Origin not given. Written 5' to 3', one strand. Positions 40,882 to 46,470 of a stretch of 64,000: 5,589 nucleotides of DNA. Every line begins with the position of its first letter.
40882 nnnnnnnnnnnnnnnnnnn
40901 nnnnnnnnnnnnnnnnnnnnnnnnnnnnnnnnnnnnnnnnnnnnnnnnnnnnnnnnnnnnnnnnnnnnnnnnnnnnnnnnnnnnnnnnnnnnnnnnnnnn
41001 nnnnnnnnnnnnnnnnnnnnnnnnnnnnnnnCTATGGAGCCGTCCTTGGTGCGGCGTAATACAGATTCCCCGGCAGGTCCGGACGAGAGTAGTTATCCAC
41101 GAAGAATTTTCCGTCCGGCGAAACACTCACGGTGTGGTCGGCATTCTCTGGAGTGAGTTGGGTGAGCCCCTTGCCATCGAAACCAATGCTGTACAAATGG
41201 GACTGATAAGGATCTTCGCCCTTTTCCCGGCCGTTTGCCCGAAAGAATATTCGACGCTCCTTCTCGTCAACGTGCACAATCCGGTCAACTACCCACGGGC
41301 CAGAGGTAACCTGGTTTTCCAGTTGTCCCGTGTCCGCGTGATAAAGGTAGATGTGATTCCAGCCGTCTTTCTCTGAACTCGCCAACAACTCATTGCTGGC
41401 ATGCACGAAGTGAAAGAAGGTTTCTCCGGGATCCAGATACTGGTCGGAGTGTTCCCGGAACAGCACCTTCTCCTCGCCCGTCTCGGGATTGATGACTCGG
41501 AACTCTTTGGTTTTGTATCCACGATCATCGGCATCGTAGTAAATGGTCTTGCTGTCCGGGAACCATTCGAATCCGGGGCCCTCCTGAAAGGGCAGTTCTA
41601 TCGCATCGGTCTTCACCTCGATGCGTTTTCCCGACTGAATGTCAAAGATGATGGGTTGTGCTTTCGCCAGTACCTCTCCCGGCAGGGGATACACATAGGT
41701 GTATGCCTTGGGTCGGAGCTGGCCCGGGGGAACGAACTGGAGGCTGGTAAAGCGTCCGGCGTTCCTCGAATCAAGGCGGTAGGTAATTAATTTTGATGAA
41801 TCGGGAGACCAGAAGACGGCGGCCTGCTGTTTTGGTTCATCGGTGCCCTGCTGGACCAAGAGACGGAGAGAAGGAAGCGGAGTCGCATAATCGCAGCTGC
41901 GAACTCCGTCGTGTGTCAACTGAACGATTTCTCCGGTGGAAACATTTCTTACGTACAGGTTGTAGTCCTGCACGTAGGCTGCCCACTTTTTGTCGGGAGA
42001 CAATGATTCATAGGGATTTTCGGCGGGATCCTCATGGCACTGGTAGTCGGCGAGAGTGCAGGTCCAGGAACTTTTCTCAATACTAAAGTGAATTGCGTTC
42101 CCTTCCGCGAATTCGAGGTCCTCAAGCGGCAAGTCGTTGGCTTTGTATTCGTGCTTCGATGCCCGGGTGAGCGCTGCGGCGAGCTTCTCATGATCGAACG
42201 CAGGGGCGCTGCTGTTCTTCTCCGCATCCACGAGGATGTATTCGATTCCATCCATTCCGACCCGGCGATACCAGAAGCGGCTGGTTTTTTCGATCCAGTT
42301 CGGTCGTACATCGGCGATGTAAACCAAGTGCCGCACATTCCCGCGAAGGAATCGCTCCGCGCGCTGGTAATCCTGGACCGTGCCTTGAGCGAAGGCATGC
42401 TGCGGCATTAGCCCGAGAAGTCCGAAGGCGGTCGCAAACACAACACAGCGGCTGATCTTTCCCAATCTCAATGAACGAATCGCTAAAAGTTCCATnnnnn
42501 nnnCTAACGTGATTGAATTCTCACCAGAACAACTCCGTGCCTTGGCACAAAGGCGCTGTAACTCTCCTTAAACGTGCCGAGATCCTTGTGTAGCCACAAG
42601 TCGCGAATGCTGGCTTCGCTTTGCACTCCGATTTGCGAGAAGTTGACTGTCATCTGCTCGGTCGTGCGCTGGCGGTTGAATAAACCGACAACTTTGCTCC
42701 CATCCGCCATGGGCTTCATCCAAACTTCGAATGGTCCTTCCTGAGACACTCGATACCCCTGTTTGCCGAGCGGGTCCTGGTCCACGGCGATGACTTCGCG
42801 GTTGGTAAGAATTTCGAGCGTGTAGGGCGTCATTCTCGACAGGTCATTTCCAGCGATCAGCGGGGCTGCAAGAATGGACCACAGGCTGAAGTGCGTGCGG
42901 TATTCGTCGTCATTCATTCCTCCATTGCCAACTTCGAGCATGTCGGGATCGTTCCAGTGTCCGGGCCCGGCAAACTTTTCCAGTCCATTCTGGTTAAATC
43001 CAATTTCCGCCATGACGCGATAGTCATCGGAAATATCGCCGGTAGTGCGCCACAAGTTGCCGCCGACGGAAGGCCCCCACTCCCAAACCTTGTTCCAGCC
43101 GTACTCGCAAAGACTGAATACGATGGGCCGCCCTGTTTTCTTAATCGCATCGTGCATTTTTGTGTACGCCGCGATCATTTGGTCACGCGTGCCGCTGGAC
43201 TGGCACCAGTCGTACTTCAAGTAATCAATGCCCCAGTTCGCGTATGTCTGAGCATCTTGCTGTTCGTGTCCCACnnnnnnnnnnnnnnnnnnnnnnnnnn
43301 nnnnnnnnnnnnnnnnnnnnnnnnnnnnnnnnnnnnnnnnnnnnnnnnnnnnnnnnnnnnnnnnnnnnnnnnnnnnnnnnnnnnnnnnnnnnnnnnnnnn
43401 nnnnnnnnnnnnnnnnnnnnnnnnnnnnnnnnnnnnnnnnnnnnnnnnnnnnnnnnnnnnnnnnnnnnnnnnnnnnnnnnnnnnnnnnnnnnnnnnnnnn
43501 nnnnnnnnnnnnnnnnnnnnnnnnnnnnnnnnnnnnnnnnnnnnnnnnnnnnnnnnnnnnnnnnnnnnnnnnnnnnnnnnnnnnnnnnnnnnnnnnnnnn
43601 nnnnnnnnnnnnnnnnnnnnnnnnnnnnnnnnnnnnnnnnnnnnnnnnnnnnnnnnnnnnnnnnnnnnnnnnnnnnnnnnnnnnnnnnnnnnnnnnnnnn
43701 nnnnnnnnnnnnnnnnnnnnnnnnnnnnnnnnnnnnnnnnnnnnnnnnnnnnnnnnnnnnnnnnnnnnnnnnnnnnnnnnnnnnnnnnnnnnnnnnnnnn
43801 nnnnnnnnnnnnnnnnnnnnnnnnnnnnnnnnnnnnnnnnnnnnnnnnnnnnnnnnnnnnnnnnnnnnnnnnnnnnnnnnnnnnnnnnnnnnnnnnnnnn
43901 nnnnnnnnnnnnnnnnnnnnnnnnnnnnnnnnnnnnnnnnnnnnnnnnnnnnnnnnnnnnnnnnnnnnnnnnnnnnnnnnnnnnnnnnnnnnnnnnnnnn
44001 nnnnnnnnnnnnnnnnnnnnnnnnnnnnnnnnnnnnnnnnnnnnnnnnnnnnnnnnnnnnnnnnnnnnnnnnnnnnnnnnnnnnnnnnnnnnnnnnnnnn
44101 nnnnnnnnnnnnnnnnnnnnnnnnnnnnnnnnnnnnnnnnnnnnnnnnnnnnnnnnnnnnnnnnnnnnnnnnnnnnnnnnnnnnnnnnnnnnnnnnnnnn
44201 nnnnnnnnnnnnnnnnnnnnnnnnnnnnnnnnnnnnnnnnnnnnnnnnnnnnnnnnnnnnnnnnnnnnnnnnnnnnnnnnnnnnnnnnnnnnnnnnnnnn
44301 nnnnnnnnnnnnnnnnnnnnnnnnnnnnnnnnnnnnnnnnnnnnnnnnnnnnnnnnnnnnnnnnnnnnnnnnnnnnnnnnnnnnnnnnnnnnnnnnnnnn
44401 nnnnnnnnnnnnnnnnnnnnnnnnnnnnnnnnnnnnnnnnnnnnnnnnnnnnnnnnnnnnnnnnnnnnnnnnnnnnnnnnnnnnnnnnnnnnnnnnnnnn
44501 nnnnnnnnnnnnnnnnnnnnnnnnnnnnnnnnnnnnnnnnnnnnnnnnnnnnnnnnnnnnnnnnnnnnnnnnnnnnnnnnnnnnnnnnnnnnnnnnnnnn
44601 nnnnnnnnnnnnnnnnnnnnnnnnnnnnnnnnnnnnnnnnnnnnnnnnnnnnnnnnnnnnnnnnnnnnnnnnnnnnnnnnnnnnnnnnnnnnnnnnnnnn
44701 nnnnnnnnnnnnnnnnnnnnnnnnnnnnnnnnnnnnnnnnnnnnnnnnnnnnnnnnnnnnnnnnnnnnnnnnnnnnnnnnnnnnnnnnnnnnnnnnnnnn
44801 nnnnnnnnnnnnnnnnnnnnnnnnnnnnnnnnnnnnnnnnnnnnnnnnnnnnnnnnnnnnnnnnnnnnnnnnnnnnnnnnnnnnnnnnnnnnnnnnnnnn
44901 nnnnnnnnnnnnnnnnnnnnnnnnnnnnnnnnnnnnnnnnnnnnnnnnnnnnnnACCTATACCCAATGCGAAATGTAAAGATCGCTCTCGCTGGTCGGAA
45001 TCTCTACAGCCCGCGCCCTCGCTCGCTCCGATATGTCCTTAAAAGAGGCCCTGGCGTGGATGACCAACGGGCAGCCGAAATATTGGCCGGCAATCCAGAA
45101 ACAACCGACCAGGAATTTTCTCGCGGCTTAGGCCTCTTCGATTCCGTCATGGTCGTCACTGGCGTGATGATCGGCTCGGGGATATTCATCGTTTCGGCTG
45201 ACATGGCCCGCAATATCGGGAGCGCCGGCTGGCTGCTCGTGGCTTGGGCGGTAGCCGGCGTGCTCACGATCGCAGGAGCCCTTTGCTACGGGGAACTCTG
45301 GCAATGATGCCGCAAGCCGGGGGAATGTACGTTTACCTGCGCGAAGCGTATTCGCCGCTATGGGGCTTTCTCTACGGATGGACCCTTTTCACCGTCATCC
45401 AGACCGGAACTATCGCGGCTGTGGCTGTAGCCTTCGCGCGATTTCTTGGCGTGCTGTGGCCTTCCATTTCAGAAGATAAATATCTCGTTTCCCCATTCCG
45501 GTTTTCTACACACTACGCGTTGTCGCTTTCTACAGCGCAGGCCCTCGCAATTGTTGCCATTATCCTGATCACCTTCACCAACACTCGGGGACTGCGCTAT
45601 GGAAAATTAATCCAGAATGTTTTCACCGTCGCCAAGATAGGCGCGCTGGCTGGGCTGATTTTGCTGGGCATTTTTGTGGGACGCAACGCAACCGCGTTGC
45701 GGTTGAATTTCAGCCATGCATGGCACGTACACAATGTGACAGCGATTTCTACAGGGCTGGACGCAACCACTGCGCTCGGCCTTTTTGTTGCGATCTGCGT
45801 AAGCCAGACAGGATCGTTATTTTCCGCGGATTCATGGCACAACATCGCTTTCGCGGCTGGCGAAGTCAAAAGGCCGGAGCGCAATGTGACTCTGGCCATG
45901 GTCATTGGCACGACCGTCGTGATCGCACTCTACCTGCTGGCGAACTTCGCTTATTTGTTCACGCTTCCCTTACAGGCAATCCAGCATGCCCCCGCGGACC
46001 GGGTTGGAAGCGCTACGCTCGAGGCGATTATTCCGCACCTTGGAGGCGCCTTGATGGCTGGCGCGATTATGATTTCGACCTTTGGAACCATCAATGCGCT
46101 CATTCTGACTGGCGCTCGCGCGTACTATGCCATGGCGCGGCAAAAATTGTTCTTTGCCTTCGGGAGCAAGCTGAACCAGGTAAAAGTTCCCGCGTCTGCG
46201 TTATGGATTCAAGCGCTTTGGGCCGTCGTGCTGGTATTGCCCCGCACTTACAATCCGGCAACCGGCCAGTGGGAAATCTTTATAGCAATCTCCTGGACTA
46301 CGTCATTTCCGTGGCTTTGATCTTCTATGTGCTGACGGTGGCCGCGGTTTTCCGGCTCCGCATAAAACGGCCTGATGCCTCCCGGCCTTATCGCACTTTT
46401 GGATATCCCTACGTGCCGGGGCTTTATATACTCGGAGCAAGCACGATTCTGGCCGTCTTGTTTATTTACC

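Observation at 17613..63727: Recurrent CRTAC1 (FG-GAP/VCBS + ASPIC/UnbV) plus secreted-TPR gene module, five copies in one locus, next to TonB-dependent receptors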

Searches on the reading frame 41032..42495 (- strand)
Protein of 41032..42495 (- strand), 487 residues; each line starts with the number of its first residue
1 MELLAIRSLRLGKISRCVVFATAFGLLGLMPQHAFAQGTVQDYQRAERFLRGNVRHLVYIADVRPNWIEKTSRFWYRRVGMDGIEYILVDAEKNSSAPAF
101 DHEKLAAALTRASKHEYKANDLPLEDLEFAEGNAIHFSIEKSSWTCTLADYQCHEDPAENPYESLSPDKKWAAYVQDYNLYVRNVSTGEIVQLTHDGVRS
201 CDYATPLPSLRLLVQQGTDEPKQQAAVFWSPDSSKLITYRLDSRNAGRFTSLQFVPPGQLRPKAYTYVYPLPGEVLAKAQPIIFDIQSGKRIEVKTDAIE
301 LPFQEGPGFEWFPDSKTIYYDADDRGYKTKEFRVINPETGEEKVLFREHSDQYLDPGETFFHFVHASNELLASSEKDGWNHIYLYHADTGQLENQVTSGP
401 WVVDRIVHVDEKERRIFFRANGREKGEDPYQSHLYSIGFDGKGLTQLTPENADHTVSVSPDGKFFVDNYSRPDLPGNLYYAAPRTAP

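Call 82: search_protein_families(library=pfam, proteins=[window:41032-42495:-], max_evalue=0.00001)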
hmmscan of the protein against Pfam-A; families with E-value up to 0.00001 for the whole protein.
window:41032-42495:- (487 aa): 1 family
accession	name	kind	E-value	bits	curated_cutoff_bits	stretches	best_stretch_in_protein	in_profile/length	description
PF00930.27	DPPIV_N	-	7.9e-58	196.3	22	1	146-475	28-353/354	Dipeptidyl peptidase IV (DPP IV) N-terminal region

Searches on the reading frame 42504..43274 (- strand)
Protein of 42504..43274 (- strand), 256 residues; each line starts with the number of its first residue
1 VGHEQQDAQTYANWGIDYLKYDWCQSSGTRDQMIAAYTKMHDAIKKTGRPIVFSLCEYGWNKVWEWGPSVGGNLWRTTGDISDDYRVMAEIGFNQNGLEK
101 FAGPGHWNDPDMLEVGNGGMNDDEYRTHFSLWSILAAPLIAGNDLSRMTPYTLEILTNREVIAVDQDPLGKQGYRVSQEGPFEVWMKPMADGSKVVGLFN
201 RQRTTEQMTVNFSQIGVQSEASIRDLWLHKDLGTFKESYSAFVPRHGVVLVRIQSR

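Call 82: search_protein_families(library=pfam, proteins=[window:42504-43274:-], max_evalue=0.00001)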
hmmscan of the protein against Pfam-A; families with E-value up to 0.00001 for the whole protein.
window:42504-43274:- (256 aa): 3 families
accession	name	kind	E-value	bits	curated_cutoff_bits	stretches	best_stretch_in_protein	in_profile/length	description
PF16499.11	Melibiase_2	-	3.5e-39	135.2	23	1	4-167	114-284/284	Alpha galactosidase A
PF17801.7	Melibiase_C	-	2.4e-21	76.1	22.9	1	179-253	1-71/71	Alpha galactosidase C-terminal beta sandwich domain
PF17450.8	Melibiase_2_C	-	1.1e-07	32.5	22.5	1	170-232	1-69/87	Alpha galactosidase A C-terminal beta sandwich domain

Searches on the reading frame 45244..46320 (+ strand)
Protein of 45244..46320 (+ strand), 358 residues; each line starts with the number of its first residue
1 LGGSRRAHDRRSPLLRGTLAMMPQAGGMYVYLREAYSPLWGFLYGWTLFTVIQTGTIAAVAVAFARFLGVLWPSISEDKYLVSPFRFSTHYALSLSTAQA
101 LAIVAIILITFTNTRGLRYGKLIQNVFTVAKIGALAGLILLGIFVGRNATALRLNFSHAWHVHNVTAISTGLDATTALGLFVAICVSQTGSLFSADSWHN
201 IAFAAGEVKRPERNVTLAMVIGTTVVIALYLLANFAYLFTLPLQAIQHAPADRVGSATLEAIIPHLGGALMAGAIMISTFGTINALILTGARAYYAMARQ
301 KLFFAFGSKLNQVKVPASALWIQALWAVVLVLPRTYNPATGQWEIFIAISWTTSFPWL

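Call 82: search_protein_families(library=pfam, proteins=[window:45244-46320:+], max_evalue=0.00001)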
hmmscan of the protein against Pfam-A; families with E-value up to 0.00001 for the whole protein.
window:45244-46320:+ (358 aa): 2 families
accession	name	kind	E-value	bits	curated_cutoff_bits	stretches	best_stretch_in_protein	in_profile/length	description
PF13520.12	AA_permease_2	-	1.4e-31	110.3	27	1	20-333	55-340/427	Amino acid permease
PF00324.27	AA_permease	-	3.3e-27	95.8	24.6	1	21-350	55-363/470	Amino acid permease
